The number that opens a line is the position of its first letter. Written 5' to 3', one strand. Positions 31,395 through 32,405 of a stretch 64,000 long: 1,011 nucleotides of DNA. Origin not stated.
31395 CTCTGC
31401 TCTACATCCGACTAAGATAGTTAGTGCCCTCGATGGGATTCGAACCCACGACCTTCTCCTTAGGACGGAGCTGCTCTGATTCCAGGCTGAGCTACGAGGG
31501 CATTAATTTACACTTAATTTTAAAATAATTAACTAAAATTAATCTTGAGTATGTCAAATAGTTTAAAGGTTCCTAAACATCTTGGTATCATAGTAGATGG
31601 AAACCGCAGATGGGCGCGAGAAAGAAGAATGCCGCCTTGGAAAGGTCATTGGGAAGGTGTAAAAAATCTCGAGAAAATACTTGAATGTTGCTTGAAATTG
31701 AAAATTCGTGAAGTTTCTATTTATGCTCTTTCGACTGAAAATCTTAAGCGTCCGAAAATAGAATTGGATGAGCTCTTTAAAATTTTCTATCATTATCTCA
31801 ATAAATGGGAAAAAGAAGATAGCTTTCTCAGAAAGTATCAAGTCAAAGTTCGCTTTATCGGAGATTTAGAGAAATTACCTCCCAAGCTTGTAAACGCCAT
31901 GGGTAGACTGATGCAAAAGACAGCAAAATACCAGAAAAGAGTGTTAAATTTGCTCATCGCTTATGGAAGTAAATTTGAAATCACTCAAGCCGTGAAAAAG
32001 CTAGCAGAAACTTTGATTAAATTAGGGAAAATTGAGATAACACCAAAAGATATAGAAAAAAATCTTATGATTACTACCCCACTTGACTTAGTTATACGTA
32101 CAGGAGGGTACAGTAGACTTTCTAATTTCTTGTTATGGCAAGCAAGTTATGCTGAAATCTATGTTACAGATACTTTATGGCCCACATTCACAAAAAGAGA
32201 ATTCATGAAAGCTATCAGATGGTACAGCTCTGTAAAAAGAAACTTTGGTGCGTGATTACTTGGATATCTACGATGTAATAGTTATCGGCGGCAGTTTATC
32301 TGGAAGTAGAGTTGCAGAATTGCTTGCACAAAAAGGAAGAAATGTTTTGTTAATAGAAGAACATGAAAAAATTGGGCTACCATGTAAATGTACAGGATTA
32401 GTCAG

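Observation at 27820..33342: Candidate S-layer glycoprotein next to a polyprenol-synthesis pair (cis-prenyltransferase + GGR-family reductase)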

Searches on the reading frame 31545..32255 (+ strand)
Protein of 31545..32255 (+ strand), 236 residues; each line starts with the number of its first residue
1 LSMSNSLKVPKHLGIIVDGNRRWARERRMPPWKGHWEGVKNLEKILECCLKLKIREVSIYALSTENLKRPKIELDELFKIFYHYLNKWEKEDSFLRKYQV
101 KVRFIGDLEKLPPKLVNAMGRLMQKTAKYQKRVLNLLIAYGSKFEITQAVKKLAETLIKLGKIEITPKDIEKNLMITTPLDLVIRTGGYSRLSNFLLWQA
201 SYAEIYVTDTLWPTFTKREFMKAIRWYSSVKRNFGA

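Call 3: search_protein_families(library=pfam, proteins=[window:31545-32255:+], max_evalue=0.1)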
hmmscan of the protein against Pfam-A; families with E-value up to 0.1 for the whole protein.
window:31545-32255:+ (236 aa): 1 family
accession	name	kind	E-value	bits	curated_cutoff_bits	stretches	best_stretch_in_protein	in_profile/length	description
PF01255.24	Prenyltransf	-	1.2e-70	238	27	1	16-235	1-219/219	Putative undecaprenyl diphosphate synthase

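Call 4: search_protein_families(library=ncbifam, proteins=[window:31545-32255:+], max_evalue=0.1)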
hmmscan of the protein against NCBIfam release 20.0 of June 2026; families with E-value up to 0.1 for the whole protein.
window:31545-32255:+ (236 aa): 16 families
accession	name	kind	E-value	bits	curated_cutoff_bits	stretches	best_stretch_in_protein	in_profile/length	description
TIGR00055.1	uppS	equivalog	1.2e-68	230.9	109.55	1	9-235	1-228/228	polyprenyl diphosphate synthase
NF011405.0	PRK14830.1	equivalog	4.3e-63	213.2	304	1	5-235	18-249/251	undecaprenyl pyrophosphate synthase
NF011406.0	PRK14831.1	subfamily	4.9e-62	209.4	375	1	6-235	20-250/256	undecaprenyl pyrophosphate synthase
NF011407.0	PRK14833.1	equivalog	2.2e-60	204.2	325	1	9-235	4-230/233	di-trans,poly-cis-decaprenylcistransferase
NF011413.0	PRK14840.1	equivalog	3.4e-56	190.7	410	1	7-233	16-247/250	isoprenyl transferase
NF011409.0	PRK14835.1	equivalog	3.2e-55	187.4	425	1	8-235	44-278/279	isoprenyl transferase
NF011403.0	PRK14828.1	equivalog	7.8e-52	176.2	348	1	6-236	25-258/258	isoprenyl transferase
NF011411.0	PRK14838.1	equivalog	6.8e-51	172.9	417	1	8-235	11-237/244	isoprenyl transferase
NF011408.0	PRK14834.1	equivalog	2.5e-50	171.2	348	1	4-235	12-244/252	isoprenyl transferase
NF011415.0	PRK14842.1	equivalog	2.7e-50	171.1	360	1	8-235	7-236/241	isoprenyl transferase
NF011414.0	PRK14841.1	equivalog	3.4e-50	170.9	401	1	8-235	2-228/233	isoprenyl transferase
NF011410.0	PRK14837.1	equivalog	2.3e-46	158.2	342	1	6-235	3-229/230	undecaprenyl pyrophosphate synthase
NF011412.0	PRK14839.1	equivalog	4.5e-45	153.9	334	1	9-236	9-228/240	di-trans,poly-cis-decaprenylcistransferase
NF007596.1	PRK10240.1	equivalog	4.4e-44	150.7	418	1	6-235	12-242/251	(2E,6E)-farnesyl-diphosphate-specific ditrans,polycis-undecaprenyl-diphosphate synthase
NF011404.0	PRK14829.1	equivalog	3.9e-43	147.6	372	1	8-236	29-258/260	isoprenyl transferase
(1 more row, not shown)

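Call 89: search_solved_structures(query=window:31551-32255:+, max_evalue=1e-20, show_alignments=1)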
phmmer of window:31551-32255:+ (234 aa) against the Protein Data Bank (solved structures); distinct sequences matched with E-value up to 1e-20: 31.
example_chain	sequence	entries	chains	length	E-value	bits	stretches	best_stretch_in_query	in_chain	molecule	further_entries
3ugs_B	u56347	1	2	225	6.1e-50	173.2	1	2-233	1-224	Undecaprenyl pyrophosphate synthase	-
6szg_A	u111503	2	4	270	1.9e-49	171.6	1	5-233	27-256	Ditrans,polycis-undecaprenyl-diphosphate synthase ((2E,6E)-farnesyl-diphosphate specific)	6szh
6acs_A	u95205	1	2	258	2.3e-49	171.4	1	5-233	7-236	Ditrans,polycis-undecaprenyl-diphosphate synthase ((2E,6E)-farnesyl-diphosphate specific)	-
7jli_A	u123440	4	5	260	3.6e-46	160.9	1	6-233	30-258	Isoprenyl transferase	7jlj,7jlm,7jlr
3wyi_A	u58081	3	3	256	1.1e-42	149.5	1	4-233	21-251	Isoprenyl transferase | Undecaprenyl pyrophosphate synthase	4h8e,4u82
4q9m_A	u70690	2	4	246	3.3e-41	144.6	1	6-233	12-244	Isoprenyl transferase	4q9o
5kh2_A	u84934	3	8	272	4.9e-41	144.1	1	6-233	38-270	Isoprenyl transferase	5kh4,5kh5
1f75_A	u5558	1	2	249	8.3e-41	143.3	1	3-233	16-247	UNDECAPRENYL PYROPHOSPHATE SYNTHETASE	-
2d2r_A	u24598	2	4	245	8.7e-41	143.3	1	8-233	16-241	Undecaprenyl Pyrophosphate Synthase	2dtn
5cqb_A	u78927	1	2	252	1.3e-38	136.2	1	9-233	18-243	Ditrans,polycis-undecaprenyl-diphosphate synthase ((2E,6E)-farnesyl-diphosphate specific)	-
1jp3_A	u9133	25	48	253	1.3e-38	136.2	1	9-233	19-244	undecaprenyl pyrophosphate synthase | Undecaprenyl pyrophosphate synthetase | Ditrans,polycis-undecaprenyl-diphosphate synthase ((2E,6E)-farnesyl-diphosphate sp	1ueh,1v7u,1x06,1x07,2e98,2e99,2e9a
6w2l_A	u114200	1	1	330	2.7e-38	135.1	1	7-223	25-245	Dehydrodolichyl diphosphate synthase complex subunit DHDDS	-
6z1n_A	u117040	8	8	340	2.9e-38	135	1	7-223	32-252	Dehydrodolichyl diphosphate synthase complex subunit DHDDS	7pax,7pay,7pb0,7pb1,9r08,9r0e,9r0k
6loi_A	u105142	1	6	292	4.2e-38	134.5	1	6-233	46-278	Isoprenyl transferase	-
1x08_A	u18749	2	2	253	1.7e-37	132.5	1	9-233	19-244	Undecaprenyl pyrophosphate synthetase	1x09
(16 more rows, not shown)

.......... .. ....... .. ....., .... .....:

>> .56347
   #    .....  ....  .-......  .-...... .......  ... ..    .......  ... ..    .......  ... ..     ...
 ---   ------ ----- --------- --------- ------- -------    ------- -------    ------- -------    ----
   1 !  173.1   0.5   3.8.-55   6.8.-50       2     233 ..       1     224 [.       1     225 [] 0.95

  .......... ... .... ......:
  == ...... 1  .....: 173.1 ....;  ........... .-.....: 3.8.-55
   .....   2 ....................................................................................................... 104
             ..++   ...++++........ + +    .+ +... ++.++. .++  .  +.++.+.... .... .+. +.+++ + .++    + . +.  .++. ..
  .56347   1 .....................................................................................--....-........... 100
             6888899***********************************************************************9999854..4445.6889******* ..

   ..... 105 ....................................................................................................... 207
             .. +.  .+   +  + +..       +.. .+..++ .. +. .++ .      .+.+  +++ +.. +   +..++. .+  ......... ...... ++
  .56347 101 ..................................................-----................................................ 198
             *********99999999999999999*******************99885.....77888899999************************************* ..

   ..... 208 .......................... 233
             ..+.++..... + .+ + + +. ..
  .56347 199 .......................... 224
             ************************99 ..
